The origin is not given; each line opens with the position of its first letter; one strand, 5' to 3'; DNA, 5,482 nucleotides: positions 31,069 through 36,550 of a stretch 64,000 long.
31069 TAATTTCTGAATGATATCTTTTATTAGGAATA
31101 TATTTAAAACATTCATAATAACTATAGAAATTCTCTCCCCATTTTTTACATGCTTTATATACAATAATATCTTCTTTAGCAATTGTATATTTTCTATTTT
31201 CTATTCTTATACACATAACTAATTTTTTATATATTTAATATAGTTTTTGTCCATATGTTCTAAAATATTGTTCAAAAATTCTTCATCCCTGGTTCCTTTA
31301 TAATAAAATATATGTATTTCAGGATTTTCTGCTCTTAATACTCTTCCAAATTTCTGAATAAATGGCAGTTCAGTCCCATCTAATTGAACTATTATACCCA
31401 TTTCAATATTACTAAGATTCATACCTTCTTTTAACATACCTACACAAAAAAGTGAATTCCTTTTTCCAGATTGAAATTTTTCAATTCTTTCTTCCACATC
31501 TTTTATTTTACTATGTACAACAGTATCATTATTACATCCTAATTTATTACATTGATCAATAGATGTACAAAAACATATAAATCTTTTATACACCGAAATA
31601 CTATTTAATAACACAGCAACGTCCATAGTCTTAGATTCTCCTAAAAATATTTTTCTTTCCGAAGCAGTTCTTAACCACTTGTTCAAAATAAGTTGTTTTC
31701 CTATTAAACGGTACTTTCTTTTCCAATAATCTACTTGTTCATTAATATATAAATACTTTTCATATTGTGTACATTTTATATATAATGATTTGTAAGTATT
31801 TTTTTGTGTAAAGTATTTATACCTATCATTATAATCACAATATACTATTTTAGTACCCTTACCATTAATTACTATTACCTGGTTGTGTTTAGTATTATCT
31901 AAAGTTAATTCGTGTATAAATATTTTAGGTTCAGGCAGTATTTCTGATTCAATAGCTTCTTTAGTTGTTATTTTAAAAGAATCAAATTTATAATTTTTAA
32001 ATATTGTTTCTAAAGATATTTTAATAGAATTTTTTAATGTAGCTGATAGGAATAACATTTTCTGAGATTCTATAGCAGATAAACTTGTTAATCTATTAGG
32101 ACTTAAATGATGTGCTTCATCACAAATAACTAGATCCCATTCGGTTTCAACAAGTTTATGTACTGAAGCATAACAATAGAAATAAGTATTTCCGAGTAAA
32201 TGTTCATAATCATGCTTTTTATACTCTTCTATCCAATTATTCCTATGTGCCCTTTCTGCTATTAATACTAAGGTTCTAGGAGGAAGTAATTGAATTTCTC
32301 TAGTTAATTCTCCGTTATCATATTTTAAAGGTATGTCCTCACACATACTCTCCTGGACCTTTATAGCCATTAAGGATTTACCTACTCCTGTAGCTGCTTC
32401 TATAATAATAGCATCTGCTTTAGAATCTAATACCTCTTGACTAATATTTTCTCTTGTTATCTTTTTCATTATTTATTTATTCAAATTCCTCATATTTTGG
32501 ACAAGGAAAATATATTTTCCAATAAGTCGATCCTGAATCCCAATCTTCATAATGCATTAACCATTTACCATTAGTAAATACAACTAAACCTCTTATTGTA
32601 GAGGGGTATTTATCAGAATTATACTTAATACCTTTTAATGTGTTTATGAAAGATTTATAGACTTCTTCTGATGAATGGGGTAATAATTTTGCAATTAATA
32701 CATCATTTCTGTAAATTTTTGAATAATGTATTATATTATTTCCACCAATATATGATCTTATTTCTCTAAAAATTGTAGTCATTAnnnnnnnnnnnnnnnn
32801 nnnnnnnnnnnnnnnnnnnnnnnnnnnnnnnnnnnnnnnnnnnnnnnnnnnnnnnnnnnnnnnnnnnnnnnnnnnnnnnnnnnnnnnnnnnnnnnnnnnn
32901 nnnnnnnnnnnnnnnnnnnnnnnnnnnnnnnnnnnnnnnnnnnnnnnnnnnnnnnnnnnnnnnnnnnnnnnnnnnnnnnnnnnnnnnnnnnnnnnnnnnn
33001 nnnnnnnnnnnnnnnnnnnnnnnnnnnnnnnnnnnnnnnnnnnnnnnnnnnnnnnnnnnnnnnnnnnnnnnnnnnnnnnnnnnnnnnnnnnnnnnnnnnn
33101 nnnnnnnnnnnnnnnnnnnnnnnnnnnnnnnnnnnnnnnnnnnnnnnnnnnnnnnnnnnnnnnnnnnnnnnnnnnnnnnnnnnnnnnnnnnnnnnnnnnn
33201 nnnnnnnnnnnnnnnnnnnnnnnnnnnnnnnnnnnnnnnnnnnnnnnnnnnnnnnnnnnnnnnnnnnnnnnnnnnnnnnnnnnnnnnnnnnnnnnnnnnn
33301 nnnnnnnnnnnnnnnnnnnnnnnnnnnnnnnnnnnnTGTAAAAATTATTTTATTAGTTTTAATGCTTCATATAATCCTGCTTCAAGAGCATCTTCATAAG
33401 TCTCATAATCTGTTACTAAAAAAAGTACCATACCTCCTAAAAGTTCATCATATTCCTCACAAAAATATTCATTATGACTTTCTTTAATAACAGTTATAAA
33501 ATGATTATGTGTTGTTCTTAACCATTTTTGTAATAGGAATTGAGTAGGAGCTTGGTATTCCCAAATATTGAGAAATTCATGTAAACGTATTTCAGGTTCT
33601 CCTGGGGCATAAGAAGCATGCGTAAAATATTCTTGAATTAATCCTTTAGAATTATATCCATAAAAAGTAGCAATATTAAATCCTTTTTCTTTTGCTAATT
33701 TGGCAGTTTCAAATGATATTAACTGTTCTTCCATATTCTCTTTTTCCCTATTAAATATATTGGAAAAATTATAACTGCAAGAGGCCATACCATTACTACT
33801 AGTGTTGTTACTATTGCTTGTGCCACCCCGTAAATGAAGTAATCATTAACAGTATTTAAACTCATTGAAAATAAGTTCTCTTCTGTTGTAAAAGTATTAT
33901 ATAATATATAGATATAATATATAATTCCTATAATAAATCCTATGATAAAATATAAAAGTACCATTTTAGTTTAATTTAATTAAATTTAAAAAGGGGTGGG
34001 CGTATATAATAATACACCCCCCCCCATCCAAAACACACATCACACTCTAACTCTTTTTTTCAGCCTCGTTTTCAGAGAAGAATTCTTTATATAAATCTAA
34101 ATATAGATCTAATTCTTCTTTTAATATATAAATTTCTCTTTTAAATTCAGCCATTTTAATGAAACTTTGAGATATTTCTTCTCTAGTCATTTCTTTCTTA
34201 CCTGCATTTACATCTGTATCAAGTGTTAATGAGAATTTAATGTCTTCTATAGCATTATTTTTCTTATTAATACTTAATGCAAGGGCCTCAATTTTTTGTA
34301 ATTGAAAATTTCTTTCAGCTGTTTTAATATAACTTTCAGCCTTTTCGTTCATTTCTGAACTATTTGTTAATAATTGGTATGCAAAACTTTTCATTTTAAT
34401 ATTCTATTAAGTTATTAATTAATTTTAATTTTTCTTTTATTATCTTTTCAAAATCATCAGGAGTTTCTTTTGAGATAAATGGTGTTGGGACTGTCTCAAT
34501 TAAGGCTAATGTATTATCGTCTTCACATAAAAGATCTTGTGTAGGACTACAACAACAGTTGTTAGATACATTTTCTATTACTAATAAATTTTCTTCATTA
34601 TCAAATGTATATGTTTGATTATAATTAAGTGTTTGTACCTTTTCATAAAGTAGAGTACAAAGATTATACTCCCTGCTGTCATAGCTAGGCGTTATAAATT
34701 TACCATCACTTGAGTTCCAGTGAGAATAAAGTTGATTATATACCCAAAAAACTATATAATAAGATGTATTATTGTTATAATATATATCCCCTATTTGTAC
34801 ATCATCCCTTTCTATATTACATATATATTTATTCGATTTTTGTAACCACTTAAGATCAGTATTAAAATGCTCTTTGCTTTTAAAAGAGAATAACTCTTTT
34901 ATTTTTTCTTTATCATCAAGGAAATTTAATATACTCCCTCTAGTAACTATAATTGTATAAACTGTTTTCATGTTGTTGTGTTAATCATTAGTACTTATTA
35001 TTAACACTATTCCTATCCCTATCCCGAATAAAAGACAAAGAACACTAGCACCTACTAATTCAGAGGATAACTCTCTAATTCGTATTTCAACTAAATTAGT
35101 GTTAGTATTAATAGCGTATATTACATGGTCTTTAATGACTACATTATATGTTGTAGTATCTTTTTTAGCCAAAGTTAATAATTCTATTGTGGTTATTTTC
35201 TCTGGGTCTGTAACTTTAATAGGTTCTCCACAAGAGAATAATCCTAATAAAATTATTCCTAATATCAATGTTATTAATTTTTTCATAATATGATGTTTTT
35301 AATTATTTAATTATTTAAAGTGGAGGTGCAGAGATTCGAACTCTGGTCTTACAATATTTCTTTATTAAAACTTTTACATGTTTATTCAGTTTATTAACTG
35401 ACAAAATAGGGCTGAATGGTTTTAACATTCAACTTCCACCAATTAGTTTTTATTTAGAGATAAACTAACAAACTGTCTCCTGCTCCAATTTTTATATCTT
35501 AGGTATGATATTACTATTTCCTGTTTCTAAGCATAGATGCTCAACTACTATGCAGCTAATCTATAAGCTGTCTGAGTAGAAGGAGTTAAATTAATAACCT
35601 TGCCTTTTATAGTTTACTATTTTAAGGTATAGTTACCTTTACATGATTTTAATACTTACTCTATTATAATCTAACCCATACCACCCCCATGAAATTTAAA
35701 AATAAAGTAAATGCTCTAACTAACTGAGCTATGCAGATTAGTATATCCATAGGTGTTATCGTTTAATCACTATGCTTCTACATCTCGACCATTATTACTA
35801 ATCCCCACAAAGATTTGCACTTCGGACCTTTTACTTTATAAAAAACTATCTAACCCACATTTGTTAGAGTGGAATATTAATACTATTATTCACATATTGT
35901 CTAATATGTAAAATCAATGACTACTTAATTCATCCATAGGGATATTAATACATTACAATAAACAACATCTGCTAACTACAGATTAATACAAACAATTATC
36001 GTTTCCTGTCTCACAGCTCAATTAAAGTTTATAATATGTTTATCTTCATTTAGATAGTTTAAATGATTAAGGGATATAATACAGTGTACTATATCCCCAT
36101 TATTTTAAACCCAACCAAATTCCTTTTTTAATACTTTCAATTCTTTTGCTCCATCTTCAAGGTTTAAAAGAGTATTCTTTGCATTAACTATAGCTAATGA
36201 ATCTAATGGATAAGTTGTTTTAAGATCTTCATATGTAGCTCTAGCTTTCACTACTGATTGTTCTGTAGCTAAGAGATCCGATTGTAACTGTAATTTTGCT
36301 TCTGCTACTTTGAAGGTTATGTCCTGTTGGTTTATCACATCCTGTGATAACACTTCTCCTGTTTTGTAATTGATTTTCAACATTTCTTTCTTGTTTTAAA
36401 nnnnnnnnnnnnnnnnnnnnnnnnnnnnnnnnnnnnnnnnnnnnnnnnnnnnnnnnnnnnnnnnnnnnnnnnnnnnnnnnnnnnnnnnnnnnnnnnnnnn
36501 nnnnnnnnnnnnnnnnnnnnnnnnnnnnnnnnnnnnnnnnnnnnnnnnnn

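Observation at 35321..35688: Phage-encoded tmRNA with a divergent tag ending in LAA and tandem TAG stops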

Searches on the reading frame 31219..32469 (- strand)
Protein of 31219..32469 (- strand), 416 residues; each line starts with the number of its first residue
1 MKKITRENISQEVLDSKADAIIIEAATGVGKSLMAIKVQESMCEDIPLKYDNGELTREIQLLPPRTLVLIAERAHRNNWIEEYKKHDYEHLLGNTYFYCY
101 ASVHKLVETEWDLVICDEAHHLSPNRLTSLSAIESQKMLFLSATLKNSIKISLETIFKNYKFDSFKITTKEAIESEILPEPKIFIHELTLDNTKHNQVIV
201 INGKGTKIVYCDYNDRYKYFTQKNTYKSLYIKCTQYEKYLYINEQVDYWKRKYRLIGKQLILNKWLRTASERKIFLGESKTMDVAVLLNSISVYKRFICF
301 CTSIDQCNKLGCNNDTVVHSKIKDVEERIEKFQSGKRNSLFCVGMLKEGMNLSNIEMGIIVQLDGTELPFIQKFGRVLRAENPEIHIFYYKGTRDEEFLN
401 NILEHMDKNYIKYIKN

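Call 11: search_protein_families(library=phrogs, proteins=[window:31219-32469:-])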
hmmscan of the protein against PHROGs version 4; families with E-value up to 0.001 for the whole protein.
window:31219-32469:- (416 aa): 3 families
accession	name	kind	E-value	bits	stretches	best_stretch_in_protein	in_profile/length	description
phrog_16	-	DNA, RNA and nucleotide metabolism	2.1e-26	93.4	1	16-390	288-598/986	DNA helicase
phrog_2488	-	DNA, RNA and nucleotide metabolism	1.5e-08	34.9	0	16-43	36-63/579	DNA helicase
phrog_9690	-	DNA, RNA and nucleotide metabolism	7.7e-05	22.9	0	277-384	156-260/306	DNA helicase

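Call 18: find_related_loci(query=window:31219-32469:-, collection=viral_contigs, flank=10000)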
Query window:31219-32469:- (416 aa) in viral_contigs; peptide patterns used: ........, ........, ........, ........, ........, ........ (x = any residue, [..] = any of these).
8 stretches matched a pattern; 1 encode a relative of the query (tblastn E <= 1e-3); 1 distinct loci.
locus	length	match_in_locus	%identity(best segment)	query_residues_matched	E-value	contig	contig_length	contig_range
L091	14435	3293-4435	38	12-414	1e-82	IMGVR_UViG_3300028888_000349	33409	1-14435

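Call 26: find_homologous_proteins(query=window:31219-32469:-, max_evalue=1e-20)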
Query window:31219-32469:- (416 aa): 845 proteins with E <= 1e-20 among 4611 candidates; the best 120 are listed.
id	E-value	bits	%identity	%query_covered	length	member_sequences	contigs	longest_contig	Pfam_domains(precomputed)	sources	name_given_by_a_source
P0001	6.4e-278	939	100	100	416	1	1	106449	PF00271.38,PF04851.22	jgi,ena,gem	-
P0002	4.7e-125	435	51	99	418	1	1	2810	PF00271.38,PF04851.22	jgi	jgi:superfamily II DNA or RNA helicase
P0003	4.0e-116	406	49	99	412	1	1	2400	PF00271.38,PF04851.22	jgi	jgi:superfamily II DNA or RNA helicase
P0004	5.8e-116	405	48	95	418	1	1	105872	PF00271.38,PF04851.22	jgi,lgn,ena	-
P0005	1.0e-106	375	46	98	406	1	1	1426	PF00270.36,PF00271.38,PF04851.22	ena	-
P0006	9.7e-100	352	45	99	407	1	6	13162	PF00270.36,PF00271.38,PF04851.22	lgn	-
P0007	3.1e-98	347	52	74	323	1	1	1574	PF00271.38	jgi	jgi:superfamily II DNA or RNA helicase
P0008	5.2e-96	340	49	94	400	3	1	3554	PF00270.36,PF00176.30,PF00271.38,PF04851.22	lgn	-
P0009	8.1e-95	336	45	98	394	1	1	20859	PF00270.36,PF00271.38,PF04851.22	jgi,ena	-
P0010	1.9e-93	331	44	98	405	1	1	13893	PF00270.36,PF00271.38,PF04851.22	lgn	-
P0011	3.7e-93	330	49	94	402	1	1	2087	PF00270.36,PF00176.30,PF00271.38,PF04851.22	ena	-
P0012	1.7e-92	328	47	95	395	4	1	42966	PF00270.36,PF00271.38,PF04851.22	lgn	-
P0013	6.2e-92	326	45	99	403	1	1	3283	PF00270.36,PF00176.30,PF00271.38,PF04851.22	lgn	-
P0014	6.8e-92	326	43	98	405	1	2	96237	PF00270.36,PF00271.38,PF04851.22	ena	-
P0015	1.2e-91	325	43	99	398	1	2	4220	PF00270.36,PF00271.38,PF04851.22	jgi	jgi:superfamily II DNA or RNA helicase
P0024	1.9e-90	321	46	94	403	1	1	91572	PF00270.36,PF00271.38,PF04851.22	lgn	-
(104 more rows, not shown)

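Call 27: find_encoding_contigs(protein=P0001, flank=10000, max_places=2)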
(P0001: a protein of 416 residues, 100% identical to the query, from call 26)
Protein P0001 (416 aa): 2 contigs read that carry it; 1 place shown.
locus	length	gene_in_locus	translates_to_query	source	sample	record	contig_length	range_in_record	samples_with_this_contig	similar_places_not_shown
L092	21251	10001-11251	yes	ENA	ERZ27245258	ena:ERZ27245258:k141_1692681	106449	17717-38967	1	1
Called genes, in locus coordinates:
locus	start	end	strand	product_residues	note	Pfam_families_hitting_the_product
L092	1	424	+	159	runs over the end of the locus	-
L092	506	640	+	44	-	-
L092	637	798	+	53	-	-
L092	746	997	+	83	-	-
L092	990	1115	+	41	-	-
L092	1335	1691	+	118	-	-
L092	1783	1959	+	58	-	-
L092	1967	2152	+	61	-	-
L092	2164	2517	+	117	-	-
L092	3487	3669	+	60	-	-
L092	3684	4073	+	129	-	-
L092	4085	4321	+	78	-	-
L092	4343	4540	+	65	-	-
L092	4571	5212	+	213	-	-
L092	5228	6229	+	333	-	-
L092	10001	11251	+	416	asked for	PF04851:ResIII (weak), PF00271:Helicase_C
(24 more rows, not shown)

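Call 28: find_encoding_contigs(protein=P0004, flank=10000, max_places=2)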
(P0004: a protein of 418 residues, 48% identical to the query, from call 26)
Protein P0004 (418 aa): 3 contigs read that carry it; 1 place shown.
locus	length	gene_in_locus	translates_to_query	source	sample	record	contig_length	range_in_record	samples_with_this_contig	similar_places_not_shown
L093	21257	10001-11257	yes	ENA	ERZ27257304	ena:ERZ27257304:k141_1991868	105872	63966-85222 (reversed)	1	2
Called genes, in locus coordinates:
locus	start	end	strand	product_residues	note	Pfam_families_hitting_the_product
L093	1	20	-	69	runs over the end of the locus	-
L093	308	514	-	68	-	-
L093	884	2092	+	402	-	PF17293:Arm-DNA-bind_5, PF13102:Phage_int_SAM_5, PF00589:Phage_integrase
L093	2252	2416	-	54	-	-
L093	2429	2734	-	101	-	-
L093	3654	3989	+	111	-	-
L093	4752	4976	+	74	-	-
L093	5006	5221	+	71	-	-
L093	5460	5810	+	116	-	-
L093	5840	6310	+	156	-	-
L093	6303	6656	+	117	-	-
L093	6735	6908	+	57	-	-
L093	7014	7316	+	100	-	-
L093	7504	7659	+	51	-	-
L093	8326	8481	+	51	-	-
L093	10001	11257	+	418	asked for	PF04851:ResIII (weak), PF00271:Helicase_C (weak)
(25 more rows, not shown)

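Call 29: find_encoding_contigs(protein=P0014, flank=10000, max_places=2)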
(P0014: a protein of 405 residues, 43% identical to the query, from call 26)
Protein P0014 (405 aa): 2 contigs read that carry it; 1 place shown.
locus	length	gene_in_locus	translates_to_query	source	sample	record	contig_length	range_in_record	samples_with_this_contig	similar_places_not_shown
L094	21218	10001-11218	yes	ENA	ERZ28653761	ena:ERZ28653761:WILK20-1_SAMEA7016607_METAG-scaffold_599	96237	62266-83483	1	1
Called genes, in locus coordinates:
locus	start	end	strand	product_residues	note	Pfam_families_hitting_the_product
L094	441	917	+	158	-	PF13392:HNH_3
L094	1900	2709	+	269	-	PF04480:DUF559, PF18741:MTES_1575 (weak)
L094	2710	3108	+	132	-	-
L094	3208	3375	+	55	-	-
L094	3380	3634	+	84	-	-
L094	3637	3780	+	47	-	-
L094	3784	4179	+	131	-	-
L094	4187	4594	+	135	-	-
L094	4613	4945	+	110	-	-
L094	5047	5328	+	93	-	-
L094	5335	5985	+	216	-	-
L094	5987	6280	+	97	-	-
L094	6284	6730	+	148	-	-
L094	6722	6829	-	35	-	-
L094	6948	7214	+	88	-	-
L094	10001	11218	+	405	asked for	PF00270:DEAD (faint), PF04851:ResIII (weak), PF00271:Helicase_C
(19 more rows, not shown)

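Call 30: find_encoding_contigs(protein=P0024, flank=10000, max_places=2)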
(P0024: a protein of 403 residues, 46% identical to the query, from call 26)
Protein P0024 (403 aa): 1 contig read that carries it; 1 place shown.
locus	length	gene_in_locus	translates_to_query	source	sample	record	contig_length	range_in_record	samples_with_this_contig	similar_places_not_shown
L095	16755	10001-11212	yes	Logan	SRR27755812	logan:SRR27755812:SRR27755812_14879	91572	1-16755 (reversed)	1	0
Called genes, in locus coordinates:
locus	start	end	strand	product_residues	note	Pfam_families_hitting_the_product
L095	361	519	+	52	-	-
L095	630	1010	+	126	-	-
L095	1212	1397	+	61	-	-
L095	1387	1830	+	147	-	-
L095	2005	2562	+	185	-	-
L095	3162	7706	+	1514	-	-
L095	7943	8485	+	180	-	-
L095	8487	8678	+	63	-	-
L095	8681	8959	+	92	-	-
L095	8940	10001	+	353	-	PF00478:IMPDH, PF01070:FMN_dh (weak), PF00478:IMPDH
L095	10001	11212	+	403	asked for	PF00270:DEAD (faint), PF04851:ResIII (weak), PF00271:Helicase_C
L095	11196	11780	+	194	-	-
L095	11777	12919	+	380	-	PF03796:DnaB_C (faint)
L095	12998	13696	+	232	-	PF01541:GIY-YIG (faint), PF07453:NUMOD1 (faint)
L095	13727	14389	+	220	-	PF13479:AAA_24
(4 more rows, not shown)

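Call 31: find_encoding_contigs(protein=P0009, flank=10000, max_places=2)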
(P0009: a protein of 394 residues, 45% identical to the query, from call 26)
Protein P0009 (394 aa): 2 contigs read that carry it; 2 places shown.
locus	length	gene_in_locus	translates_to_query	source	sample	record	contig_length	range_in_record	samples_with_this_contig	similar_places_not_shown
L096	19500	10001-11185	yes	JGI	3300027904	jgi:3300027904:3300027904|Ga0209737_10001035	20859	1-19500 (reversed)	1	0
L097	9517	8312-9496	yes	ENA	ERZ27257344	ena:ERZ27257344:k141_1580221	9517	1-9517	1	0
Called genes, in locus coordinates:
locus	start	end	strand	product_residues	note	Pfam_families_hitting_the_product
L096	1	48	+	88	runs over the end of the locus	-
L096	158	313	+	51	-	-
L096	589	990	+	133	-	-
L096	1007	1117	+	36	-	-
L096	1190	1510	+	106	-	-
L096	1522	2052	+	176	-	-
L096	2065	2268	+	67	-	-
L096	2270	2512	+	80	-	-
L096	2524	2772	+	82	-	-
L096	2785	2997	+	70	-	-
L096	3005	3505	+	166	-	-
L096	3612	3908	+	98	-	-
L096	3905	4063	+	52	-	-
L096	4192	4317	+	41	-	-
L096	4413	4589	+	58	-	-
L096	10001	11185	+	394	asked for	PF00270:DEAD (weak), PF04851:ResIII (faint), PF00271:Helicase_C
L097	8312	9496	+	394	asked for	PF00270:DEAD (weak), PF04851:ResIII (faint), PF00271:Helicase_C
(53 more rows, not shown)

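Call 32: find_encoding_contigs(protein=P0012, flank=10000, max_places=2)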
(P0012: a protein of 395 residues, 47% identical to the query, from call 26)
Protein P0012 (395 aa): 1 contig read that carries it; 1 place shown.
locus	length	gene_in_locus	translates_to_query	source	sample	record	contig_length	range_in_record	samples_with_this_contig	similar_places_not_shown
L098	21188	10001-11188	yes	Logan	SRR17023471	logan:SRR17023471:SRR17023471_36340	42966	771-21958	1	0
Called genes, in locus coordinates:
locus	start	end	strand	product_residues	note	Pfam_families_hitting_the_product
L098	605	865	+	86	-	-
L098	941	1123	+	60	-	-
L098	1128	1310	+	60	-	-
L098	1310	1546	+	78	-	-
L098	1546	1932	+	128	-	-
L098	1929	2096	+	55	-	-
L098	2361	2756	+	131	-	-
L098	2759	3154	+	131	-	-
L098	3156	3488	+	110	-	-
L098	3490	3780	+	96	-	-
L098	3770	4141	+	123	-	-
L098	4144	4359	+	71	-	-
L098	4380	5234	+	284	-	-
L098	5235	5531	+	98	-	-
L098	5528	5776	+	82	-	-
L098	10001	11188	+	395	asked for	PF00270:DEAD (faint), PF04851:ResIII (weak), PF00271:Helicase_C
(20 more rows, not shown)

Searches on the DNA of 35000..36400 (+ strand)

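Call 7: search_dna_similar(query=window:35200-35800:+, collection=phages, mode=distant, max_rows=30)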
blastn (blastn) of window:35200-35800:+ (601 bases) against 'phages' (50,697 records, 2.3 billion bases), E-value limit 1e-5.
No match.

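Call 12: search_rna_families(source=window, start=35000, end=36400, threshold=evalue, max_evalue=10, show_alignments=4)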
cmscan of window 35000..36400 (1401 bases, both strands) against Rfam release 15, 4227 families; matches with E-value up to 10: 5.
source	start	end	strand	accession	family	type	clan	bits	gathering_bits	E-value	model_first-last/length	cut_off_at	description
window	35318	35688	-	RF00023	tmRNA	Gene;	CL00001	57.3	47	1.7e-21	1-374/374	no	transfer-messenger RNA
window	36186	36240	-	RF00136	SNORD81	Gene; snRNA; snoRNA; CD-box;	CL00050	18.3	50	4.3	1-77/77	no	Small nucleolar RNA SNORD81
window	36071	36097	-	RF03940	MIR9563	Gene; miRNA;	-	16.4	90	8.2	1-127/127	no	MIR9563 microRNA precursor family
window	36330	36351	+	RF01690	Bacillaceae-1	Gene; sRNA;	-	15.5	35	8.8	21-42/67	no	Bacillaceae-1 RNA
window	35481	35505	-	RF01727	SAM-SAH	Cis-reg; riboswitch;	-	12.6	40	9.8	1-49/49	no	SAM/SAH riboswitch aptamer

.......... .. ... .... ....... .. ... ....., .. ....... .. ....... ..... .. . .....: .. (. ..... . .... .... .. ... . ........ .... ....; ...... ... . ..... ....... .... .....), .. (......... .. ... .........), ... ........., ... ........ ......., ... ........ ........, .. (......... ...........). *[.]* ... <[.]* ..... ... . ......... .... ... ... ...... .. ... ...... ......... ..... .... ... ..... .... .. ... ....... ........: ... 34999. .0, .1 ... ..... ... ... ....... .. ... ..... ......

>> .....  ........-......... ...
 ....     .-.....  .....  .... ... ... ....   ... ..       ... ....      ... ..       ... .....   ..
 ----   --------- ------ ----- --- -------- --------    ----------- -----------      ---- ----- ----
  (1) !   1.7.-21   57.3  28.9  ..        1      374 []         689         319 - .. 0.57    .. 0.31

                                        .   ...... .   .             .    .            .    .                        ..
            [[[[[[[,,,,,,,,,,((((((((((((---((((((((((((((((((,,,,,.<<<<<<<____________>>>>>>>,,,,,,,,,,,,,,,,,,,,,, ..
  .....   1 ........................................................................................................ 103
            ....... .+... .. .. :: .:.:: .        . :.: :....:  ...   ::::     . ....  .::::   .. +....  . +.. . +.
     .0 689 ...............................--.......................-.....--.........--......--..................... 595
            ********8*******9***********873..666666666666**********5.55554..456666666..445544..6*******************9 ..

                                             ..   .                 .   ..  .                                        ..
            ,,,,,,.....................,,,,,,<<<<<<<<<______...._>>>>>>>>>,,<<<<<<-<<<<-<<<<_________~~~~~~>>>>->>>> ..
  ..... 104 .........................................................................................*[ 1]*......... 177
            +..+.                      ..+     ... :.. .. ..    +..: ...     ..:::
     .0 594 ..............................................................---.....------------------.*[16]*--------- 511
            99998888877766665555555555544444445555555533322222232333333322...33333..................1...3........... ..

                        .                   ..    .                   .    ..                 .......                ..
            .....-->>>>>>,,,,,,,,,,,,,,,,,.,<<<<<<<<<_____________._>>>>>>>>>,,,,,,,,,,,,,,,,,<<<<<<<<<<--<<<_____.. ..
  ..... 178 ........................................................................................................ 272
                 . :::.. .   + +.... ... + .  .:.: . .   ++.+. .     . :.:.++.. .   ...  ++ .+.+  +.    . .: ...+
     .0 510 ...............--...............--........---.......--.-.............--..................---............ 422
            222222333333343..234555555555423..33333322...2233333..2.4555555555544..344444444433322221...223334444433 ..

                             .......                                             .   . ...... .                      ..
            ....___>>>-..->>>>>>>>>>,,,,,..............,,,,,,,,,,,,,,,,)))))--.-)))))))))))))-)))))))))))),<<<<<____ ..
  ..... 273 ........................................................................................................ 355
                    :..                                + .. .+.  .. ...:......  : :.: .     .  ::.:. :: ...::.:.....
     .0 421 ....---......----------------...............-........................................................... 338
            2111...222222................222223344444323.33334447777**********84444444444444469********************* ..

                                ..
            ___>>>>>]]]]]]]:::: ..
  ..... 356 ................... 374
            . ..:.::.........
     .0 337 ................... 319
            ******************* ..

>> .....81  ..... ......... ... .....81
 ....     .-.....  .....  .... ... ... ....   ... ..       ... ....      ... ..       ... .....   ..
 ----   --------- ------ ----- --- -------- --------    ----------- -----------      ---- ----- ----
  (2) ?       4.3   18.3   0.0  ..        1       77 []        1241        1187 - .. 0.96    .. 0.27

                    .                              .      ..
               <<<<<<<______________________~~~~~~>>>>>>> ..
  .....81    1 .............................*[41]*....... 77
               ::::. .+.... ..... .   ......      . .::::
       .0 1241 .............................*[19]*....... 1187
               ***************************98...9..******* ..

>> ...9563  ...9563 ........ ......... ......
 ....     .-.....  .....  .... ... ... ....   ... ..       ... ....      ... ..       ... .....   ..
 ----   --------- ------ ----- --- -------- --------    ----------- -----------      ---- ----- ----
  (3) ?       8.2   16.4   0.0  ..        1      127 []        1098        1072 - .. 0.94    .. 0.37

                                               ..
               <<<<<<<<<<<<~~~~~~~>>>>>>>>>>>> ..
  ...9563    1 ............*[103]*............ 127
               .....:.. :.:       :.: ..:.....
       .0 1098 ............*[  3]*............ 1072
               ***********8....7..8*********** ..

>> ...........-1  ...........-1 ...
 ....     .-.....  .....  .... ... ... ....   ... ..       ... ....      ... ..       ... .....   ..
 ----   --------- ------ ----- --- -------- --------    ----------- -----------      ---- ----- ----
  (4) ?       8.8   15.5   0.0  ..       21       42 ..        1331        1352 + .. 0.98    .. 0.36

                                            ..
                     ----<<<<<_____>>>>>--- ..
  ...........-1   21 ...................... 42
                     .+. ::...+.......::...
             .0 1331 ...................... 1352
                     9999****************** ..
